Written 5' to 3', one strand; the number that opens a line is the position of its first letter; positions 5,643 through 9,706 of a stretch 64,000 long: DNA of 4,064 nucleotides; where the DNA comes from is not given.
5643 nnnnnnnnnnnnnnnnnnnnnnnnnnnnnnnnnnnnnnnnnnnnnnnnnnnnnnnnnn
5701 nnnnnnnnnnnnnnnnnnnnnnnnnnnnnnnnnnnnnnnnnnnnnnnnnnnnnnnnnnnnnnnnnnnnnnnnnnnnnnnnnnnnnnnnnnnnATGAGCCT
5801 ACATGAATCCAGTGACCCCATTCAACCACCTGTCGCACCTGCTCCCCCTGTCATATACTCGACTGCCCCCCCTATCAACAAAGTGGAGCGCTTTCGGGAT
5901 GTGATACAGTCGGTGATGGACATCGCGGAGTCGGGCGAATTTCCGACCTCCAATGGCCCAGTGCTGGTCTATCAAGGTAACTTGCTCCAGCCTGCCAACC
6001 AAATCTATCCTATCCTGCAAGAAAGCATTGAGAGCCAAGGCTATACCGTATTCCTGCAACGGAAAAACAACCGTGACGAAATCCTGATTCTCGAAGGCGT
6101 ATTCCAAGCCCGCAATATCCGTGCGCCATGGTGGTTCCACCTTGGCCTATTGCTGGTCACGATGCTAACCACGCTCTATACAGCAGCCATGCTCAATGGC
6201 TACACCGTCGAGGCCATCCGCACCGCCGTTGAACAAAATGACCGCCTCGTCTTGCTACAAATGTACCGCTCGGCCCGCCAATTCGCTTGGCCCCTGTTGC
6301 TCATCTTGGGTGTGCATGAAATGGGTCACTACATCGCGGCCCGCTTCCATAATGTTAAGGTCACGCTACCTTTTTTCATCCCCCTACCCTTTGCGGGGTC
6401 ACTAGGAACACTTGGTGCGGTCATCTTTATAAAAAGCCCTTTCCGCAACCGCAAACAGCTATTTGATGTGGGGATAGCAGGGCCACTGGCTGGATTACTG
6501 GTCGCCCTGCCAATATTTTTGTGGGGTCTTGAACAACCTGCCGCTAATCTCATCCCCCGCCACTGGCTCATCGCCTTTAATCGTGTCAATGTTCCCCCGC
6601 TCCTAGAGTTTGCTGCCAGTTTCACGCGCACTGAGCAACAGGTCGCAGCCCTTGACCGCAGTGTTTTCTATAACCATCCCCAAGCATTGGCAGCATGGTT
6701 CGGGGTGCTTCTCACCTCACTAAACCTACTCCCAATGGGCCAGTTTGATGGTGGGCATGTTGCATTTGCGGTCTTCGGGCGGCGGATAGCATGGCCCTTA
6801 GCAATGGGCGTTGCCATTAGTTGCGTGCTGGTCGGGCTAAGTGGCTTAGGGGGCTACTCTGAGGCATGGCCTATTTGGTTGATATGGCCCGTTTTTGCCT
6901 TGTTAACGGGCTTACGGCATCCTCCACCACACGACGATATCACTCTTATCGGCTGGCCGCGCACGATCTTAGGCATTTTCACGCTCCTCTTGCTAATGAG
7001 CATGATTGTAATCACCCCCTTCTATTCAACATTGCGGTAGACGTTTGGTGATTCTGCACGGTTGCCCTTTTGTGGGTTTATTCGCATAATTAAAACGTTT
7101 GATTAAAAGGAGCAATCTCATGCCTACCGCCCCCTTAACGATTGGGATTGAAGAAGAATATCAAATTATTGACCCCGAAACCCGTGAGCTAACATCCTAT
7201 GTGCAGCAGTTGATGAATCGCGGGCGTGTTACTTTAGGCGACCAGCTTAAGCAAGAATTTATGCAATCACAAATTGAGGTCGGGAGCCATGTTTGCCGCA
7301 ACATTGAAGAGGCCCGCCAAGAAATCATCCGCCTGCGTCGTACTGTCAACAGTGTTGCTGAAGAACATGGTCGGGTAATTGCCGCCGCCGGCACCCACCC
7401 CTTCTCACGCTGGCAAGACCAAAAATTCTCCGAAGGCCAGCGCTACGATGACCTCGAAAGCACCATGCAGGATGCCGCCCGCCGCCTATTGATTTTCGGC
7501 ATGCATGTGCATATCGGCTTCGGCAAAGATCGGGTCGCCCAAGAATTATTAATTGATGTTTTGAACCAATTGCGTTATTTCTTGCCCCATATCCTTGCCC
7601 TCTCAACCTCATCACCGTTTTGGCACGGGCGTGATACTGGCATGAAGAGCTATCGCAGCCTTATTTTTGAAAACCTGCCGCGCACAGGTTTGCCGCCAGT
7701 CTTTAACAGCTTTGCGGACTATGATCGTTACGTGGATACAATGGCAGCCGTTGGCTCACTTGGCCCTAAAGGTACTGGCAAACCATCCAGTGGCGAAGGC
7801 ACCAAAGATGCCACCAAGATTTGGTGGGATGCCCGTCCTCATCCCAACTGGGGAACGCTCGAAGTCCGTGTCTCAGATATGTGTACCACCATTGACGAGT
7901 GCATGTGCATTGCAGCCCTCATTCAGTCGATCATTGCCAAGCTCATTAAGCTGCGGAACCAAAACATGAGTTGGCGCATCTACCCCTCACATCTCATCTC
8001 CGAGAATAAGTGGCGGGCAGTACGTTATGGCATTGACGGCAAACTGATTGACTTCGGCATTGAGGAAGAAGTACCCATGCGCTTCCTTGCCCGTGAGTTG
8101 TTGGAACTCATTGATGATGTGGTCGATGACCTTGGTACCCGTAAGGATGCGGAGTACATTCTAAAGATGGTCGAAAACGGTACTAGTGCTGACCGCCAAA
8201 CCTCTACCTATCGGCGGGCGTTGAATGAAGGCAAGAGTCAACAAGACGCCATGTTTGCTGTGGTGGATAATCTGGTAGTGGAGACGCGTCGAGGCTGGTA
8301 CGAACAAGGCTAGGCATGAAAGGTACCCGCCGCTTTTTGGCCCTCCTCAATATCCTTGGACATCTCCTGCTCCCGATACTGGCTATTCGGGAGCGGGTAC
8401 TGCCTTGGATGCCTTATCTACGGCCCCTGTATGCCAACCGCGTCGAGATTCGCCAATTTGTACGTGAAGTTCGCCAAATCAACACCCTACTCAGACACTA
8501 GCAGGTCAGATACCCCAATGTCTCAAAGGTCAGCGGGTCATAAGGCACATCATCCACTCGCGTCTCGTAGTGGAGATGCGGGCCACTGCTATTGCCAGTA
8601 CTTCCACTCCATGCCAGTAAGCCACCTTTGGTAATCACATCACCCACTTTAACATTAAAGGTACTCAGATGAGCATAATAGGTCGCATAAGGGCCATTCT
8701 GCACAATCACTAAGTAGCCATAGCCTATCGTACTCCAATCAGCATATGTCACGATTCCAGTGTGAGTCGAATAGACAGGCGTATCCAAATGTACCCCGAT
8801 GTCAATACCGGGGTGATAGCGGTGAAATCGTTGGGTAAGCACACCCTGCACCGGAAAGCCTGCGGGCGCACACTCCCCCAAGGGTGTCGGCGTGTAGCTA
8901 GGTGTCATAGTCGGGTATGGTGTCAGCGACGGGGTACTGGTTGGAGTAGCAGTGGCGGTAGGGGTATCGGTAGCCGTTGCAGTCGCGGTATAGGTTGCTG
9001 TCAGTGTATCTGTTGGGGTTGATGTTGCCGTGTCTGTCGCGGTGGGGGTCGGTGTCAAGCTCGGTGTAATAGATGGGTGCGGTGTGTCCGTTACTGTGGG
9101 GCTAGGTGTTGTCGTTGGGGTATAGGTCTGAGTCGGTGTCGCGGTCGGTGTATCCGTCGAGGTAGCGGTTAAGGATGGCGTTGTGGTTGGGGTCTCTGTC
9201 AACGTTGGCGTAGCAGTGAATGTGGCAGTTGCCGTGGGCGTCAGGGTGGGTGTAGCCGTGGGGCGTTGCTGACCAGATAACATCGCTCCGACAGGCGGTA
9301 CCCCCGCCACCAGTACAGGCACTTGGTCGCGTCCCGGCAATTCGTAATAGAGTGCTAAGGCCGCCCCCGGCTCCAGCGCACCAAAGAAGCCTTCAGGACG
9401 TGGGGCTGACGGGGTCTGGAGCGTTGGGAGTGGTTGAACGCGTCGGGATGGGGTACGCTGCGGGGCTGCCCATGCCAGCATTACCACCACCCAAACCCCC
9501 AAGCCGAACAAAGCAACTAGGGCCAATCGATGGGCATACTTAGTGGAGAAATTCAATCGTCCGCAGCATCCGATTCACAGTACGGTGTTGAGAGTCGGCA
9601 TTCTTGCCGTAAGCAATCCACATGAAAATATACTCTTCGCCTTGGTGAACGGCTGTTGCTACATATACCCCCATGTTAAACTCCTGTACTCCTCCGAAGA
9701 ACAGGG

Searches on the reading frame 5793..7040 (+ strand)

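Call 51: search_protein_families(library=pfam, proteins=[window:5793-7040:+], max_evalue=0.00001)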
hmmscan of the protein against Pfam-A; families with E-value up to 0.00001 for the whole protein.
window:5793-7040:+ (415 aa): 1 family
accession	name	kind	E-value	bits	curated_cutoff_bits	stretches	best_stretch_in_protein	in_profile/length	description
PF02163.28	Peptidase_M50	-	3.7e-19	69.4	27.2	1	164-331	2-197/221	Peptidase family M50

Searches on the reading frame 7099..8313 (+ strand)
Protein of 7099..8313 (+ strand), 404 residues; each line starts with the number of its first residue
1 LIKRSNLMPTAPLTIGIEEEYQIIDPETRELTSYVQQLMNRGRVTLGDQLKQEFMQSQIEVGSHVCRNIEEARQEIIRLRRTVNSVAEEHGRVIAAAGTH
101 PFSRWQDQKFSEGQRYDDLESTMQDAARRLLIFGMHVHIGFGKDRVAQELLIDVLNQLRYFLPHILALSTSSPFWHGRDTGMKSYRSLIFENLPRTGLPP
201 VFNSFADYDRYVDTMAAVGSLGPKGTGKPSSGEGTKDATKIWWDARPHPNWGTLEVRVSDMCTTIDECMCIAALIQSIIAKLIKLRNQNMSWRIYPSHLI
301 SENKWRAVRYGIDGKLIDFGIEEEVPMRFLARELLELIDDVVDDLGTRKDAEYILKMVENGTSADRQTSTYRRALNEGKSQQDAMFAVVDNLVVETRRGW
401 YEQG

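Call 51: search_protein_families(library=pfam, proteins=[window:7099-8313:+], max_evalue=0.00001)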
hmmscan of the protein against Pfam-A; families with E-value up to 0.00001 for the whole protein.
window:7099-8313:+ (404 aa): 1 family
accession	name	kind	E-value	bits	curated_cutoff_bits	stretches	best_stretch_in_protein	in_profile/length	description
PF04107.18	GCS2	-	1.7e-57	195.4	21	1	16-311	2-290/291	Glutamate-cysteine ligase family 2(GCS2)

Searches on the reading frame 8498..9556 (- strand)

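Call 51: search_protein_families(library=pfam, proteins=[window:8498-9556:-], max_evalue=0.00001)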
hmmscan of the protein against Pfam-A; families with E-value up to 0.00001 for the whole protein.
window:8498-9556:- (352 aa): 1 family
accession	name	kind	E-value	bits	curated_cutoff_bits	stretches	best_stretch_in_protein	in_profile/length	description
PF01551.29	Peptidase_M23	-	1.7e-26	92.7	28.7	1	247-341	2-96/96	Peptidase family M23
